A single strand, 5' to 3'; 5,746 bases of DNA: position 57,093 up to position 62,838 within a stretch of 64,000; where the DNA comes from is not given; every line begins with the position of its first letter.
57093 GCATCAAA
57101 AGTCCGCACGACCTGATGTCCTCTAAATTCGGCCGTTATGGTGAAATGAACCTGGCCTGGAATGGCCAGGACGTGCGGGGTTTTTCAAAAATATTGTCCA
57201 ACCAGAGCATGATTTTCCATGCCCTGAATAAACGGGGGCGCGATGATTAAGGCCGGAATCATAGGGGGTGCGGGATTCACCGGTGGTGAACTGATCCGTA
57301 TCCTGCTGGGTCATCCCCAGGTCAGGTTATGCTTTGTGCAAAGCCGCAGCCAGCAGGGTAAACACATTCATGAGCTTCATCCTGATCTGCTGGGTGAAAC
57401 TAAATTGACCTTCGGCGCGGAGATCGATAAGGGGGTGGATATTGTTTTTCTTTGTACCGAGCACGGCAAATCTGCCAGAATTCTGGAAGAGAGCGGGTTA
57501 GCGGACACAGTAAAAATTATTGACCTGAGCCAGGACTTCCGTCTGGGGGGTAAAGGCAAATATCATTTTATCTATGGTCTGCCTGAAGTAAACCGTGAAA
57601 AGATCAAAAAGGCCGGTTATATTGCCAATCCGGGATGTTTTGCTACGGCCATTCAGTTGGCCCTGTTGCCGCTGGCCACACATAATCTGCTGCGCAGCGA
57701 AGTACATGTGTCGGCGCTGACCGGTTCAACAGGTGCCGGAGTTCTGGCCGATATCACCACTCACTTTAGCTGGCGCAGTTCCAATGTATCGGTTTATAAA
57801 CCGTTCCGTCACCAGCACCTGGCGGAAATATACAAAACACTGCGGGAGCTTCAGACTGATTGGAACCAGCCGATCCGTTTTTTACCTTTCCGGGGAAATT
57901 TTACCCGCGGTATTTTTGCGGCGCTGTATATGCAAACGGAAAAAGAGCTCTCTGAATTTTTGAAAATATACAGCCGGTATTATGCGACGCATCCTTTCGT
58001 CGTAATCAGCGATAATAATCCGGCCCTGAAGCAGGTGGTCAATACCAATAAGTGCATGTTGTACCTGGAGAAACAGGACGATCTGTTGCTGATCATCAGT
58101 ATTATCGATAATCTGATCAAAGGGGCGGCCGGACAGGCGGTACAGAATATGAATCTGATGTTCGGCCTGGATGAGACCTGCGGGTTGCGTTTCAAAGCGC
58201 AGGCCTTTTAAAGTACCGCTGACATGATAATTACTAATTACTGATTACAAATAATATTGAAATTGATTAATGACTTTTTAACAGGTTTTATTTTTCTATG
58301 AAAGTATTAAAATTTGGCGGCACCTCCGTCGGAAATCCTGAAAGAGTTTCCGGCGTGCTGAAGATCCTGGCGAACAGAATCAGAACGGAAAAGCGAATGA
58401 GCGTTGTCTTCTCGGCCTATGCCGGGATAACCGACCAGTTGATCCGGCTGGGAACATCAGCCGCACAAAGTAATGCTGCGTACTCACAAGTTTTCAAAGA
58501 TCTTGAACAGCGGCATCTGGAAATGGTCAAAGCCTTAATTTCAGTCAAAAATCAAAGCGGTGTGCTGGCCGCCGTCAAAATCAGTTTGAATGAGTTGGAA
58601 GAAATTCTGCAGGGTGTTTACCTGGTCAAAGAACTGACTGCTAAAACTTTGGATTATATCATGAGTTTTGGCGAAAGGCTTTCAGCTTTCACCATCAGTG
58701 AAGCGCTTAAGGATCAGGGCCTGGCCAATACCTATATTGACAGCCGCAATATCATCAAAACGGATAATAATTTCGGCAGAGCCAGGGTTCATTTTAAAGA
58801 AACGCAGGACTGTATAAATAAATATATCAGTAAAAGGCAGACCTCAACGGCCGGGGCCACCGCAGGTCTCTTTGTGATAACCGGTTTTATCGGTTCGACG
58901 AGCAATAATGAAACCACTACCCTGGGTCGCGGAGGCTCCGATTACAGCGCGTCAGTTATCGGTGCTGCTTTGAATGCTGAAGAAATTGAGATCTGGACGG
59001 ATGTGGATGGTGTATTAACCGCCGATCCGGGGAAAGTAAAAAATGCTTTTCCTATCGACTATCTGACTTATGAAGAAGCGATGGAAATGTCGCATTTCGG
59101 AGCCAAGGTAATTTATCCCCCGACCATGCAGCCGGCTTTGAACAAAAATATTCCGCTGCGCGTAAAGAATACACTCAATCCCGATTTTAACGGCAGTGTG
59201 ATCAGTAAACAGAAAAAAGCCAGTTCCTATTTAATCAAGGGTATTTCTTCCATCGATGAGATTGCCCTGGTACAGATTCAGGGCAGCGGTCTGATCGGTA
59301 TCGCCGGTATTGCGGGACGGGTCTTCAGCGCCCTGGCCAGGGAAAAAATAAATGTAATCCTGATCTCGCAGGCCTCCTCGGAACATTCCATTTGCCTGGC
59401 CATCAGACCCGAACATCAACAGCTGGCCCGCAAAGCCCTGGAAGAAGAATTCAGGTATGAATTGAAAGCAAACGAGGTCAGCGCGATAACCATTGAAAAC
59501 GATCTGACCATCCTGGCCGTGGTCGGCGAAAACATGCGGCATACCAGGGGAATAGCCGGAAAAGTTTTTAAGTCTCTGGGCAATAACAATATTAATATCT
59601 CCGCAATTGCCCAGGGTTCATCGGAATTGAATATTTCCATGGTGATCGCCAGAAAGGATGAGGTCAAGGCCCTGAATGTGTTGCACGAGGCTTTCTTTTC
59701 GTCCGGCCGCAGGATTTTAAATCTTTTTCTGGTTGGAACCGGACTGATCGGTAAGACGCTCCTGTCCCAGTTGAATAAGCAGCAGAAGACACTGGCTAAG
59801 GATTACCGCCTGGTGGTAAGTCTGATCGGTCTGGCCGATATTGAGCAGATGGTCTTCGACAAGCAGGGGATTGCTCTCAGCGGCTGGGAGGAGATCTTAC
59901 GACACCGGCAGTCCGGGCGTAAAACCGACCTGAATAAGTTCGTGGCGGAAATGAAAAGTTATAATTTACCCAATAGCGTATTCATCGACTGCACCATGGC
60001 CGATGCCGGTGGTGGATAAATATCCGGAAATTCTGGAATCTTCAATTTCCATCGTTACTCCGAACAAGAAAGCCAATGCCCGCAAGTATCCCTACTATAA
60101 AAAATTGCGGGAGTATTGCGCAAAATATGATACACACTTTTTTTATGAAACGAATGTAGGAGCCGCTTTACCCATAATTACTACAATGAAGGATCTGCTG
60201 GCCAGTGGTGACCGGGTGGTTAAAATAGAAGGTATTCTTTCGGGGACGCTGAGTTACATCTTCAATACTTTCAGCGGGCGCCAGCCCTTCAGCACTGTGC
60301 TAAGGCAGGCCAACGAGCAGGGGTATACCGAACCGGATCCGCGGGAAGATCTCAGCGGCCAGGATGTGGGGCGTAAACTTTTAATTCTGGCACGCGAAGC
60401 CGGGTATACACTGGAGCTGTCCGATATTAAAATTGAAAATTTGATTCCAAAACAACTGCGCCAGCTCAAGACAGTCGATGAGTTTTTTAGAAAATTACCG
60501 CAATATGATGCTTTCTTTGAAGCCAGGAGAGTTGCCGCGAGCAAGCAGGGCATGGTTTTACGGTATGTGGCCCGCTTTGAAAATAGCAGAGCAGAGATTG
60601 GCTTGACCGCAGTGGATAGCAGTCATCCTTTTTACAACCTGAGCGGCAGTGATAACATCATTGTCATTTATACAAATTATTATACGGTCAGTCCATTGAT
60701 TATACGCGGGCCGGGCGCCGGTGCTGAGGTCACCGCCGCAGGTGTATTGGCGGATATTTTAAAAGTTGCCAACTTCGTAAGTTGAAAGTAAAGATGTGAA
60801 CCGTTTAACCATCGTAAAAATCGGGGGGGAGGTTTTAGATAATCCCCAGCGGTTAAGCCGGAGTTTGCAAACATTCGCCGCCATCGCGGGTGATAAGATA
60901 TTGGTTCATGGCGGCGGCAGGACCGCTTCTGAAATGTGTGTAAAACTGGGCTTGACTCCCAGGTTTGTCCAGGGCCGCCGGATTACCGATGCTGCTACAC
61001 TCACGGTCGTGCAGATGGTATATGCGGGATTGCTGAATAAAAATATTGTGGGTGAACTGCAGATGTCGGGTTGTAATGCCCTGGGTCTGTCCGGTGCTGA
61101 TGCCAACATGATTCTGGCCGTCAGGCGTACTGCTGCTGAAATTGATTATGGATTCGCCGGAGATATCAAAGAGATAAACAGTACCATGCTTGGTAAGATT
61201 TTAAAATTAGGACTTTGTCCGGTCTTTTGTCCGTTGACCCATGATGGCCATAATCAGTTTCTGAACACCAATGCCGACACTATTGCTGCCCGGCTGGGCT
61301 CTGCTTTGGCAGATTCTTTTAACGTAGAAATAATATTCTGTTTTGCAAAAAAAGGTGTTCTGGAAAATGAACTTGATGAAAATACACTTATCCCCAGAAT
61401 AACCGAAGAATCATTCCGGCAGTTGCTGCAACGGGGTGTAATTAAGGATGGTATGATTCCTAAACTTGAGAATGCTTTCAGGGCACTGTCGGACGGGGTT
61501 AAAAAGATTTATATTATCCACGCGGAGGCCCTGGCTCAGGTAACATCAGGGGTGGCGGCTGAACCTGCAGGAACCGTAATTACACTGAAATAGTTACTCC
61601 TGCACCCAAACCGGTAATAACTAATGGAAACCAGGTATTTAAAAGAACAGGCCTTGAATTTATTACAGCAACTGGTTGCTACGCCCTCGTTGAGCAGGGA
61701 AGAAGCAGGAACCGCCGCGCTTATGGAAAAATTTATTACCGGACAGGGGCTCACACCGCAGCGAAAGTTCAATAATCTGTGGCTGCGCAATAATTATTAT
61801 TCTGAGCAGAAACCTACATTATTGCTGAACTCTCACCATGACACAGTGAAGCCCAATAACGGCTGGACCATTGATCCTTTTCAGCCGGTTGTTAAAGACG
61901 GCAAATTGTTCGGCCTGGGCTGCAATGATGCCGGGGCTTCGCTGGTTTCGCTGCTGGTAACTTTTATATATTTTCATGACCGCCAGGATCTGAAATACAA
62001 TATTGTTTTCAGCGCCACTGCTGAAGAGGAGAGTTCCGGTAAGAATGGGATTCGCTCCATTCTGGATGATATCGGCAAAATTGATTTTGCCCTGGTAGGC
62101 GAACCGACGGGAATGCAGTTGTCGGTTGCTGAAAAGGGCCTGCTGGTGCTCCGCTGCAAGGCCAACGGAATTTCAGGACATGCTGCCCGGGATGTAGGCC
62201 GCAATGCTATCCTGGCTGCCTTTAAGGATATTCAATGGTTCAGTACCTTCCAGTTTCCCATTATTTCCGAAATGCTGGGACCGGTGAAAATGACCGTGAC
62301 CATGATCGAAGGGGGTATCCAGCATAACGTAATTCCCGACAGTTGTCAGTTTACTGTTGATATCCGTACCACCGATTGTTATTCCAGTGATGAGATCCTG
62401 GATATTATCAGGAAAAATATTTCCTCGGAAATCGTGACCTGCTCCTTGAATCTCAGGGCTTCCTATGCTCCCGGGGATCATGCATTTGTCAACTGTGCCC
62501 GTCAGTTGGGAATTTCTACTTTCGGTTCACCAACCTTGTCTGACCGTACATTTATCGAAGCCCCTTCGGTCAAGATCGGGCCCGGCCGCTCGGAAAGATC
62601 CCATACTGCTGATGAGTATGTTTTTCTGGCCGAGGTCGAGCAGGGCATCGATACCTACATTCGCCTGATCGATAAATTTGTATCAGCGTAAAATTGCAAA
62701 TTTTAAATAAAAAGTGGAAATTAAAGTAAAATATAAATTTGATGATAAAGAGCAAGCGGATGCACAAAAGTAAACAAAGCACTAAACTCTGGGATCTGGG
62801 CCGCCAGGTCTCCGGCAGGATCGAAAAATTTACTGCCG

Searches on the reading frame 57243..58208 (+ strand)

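Call 57: search_protein_families(library=pfam, max_evalue=0.00001, proteins=[window:57243-58208:+])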
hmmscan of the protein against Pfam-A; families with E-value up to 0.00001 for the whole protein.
window:57243-58208:+ (322 aa): 3 families
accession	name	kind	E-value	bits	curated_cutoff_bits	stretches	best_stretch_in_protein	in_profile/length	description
PF22698.1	Semialdhyde_dhC_1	-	3.2e-41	141.4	27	1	132-290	1-165/165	Semialdehyde dehydrogenase, dimerisation domain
PF01118.30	Semialdhyde_dh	-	3.5e-26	92.4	26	1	3-124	1-121/121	Semialdehyde dehydrogenase, NAD binding domain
PF02774.23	Semialdhyde_dhC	-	1e-06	29.5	26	1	141-293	1-184/184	Semialdehyde dehydrogenase, dimerisation domain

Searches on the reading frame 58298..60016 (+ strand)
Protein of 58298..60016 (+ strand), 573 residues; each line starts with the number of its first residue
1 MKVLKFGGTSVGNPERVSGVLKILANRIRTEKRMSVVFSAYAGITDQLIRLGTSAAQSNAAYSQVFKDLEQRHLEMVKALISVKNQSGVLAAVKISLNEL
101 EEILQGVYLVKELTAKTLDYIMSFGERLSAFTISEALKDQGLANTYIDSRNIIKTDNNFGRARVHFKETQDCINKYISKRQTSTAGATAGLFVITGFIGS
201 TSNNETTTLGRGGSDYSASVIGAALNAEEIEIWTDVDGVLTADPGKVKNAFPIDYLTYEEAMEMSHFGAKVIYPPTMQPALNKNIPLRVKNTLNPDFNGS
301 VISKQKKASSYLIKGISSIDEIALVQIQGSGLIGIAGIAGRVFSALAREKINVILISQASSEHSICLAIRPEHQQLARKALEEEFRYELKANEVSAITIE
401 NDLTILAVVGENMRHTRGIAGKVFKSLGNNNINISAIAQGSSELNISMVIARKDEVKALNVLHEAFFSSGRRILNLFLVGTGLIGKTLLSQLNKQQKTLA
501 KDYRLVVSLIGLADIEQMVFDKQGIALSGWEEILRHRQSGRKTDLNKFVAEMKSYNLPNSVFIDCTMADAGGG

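Call 57: search_protein_families(library=pfam, max_evalue=0.00001, proteins=[window:58298-60016:+])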
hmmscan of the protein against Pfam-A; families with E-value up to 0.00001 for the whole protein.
window:58298-60016:+ (573 aa): 4 families
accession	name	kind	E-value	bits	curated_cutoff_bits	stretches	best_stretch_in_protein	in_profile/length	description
PF00696.33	AA_kinase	-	1.1e-44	153.4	24.9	1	2-291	3-234/234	Amino acid kinase family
PF22468.2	ACT_9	-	2.2e-43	146.3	27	2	407-466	2-61/61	ACT domain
PF13840.12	ACT_7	-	5.4e-16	58.6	27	2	399-464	2-65/65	ACT domain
PF01842.31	ACT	-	5.6e-13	48.8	27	0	336-382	11-62/66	ACT domain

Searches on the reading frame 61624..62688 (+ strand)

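Call 57: search_protein_families(library=pfam, max_evalue=0.00001, proteins=[window:61624-62688:+])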
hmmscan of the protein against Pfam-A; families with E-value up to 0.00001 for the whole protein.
window:61624-62688:+ (355 aa): 2 families
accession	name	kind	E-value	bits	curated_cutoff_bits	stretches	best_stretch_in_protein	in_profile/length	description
PF01546.33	Peptidase_M20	-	6.3e-23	82.2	24.6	1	67-350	1-205/206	Peptidase family M20/M25/M40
PF07687.19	M20_dimer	-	6.9e-15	55.4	21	1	168-269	1-102/107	Peptidase dimerisation domain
